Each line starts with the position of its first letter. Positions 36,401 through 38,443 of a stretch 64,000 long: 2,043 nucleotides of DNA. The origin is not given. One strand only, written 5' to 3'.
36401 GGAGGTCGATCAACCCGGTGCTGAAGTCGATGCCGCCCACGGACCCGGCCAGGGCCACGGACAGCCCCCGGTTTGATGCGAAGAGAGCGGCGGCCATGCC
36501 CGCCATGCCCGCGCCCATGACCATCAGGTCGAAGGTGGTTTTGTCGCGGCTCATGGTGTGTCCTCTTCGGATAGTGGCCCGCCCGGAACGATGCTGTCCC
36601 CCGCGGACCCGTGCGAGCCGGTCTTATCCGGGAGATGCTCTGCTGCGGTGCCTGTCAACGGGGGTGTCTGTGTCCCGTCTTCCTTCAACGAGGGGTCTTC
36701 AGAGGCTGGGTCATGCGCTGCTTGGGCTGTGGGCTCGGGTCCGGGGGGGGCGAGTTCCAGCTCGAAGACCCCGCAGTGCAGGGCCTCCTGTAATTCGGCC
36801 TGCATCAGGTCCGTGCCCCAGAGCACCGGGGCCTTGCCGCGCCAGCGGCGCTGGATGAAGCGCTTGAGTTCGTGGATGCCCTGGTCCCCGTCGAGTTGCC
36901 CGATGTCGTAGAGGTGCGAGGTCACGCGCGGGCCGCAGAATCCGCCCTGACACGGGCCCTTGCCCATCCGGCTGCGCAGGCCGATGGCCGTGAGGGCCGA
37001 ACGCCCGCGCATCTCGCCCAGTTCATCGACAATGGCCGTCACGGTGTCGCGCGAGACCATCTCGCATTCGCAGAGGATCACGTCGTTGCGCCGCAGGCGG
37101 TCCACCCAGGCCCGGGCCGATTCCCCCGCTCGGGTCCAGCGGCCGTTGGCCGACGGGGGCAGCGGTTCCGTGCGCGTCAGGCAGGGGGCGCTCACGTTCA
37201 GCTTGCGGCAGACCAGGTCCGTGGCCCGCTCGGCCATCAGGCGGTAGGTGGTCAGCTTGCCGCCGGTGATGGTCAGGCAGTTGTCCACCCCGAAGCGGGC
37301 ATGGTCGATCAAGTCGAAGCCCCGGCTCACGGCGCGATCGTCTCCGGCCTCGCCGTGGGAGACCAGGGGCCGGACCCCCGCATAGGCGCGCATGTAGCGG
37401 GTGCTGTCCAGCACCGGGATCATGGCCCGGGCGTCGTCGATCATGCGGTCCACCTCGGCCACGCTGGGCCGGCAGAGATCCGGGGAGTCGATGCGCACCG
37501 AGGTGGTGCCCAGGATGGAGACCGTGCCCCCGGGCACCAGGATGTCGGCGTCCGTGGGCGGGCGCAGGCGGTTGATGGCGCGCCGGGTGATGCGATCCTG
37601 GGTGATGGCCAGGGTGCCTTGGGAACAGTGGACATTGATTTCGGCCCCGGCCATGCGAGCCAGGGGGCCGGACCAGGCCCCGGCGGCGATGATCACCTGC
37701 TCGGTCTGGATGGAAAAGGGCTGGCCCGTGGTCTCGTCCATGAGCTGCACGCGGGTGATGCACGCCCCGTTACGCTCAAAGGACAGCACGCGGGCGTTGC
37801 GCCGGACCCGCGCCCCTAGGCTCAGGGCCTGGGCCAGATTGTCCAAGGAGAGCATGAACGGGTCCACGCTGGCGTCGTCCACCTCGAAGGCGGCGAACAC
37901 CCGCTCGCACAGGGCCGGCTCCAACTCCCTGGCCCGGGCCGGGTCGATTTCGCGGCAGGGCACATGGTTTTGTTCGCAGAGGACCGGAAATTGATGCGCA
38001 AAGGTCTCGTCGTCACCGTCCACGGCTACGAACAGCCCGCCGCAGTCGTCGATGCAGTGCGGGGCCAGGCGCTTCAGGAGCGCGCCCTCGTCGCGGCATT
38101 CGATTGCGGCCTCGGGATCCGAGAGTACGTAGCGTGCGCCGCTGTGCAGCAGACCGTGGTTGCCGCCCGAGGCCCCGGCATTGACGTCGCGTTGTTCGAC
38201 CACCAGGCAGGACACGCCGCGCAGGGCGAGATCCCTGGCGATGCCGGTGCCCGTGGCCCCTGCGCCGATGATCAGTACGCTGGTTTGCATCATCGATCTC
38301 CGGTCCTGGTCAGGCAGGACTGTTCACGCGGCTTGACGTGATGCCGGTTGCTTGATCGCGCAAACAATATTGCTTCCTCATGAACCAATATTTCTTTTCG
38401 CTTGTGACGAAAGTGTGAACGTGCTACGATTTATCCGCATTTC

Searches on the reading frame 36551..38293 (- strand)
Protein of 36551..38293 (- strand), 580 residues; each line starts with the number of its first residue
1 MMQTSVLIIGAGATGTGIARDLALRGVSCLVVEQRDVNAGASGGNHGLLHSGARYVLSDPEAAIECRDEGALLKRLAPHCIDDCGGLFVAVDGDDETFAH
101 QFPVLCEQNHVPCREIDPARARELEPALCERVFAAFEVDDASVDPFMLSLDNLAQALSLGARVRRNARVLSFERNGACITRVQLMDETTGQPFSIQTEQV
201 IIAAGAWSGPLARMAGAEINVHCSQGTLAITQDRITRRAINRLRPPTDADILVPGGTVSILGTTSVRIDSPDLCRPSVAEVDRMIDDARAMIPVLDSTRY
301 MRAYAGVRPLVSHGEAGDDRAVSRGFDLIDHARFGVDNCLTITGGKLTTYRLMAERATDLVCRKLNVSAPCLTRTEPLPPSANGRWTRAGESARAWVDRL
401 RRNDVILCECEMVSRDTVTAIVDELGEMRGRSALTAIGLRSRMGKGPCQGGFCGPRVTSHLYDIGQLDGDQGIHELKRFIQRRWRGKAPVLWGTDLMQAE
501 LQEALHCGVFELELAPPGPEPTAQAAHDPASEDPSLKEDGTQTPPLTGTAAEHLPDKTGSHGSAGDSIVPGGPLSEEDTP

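Call 4: search_protein_families(library=pfam, proteins=[window:36551-38293:-], max_evalue=0.01)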
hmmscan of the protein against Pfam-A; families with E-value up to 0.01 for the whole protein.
window:36551-38293:- (580 aa): 7 families
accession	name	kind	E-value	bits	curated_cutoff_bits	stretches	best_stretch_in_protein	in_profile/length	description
PF01266.30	DAO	-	1.3e-49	170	27.9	1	6-320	2-322/353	FAD dependent oxidoreductase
PF01494.25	FAD_binding_3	-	5e-07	29.7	22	1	4-39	2-37/349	FAD binding domain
PF07992.20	Pyr_redox_2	-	2.3e-05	24.4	26.1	1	5-227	2-129/291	Pyridine nucleotide-disulphide oxidoreductase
PF00890.30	FAD_binding_2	-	0.00022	21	20.4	1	6-212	2-209/414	FAD binding domain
PF13450.12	NAD_binding_8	-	0.0014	19.3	21.9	1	8-41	1-34/68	NAD(P)-binding Rossmann-like domain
PF04324.20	Fer2_BFD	-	0.0014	19.3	26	1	406-458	1-45/50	BFD-like [2Fe-2S] binding domain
PF13738.12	Pyr_redox_3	-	0.0086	15.8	30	0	7-37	1-32/305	Pyridine nucleotide-disulphide oxidoreductase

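Call 5: search_protein_families(library=ncbifam, proteins=[window:36551-38293:-], max_evalue=0.01)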
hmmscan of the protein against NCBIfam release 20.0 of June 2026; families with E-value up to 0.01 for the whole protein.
window:36551-38293:- (580 aa): 29 families (the best 25 are shown)
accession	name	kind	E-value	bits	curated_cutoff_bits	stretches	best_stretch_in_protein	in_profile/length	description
TIGR03377.1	glycerol3P_GlpA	equivalog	8.1e-168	559.2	552.8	1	6-513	2-525/530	anaerobic glycerol-3-phosphate dehydrogenase subunit GlpA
NF008313.0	PRK11101.1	equivalog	1.5e-141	472.7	425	1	2-513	7-535/548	anaerobic glycerol-3-phosphate dehydrogenase subunit A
NF008899.0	PRK12266.1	equivalog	1.9e-33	115.7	360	2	122-382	131-396/508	glycerol-3-phosphate dehydrogenase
NF009906.0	PRK13369.1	equivalog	9.5e-28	97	352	1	3-380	6-393/502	glycerol-3-phosphate dehydrogenase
TIGR02352.1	thiamin_ThiO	equivalog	3e-19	69.3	250.8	1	6-313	1-308/351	glycine oxidase ThiO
NF033461.1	glycerol3P_ox_1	equivalog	5.2e-19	67.9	840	3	4-98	19-114/607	type 1 glycerol-3-phosphate oxidase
NF008726.1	PRK11728.1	equivalog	3.5e-12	45.9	299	1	5-221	2-215/389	L-2-hydroxyglutarate oxidase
NF033460.1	glycerol3P_ox_II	equivalog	3.3e-11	42.9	460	1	5-226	3-227/361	type 2 glycerol-3-phosphate oxidase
NF008425.0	PRK11259.1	equivalog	2.2e-10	40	257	1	2-219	3-216/377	N-methyl-L-tryptophan oxidase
TIGR03364.1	HpnW_proposed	hypoth_equivalog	1.1e-09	37.8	285.1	1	5-158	2-156/365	TIGR03364 family FAD-dependent oxidoreductase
NF009074.0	PRK12409.1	equivalog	1.3e-08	34.5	494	1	87-227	137-277/410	D-amino acid dehydrogenase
NF050086.1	pipecolate_AmaA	exception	7.7e-07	28.1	600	1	3-53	25-75/425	L-pipecolate oxidase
NF045577.1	FAD_mono_MbnF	equivalog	1.7e-06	26.9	800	1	3-39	4-40/531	methanobactin biosynthesis FAD monooxygenase MbnF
NF004780.0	PRK06126.1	subfamily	2.2e-06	26.2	445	1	2-39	7-44/552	hypothetical protein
NF004832.0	PRK06184.1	subfamily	4.9e-06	25.6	476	1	3-43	6-46/506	hypothetical protein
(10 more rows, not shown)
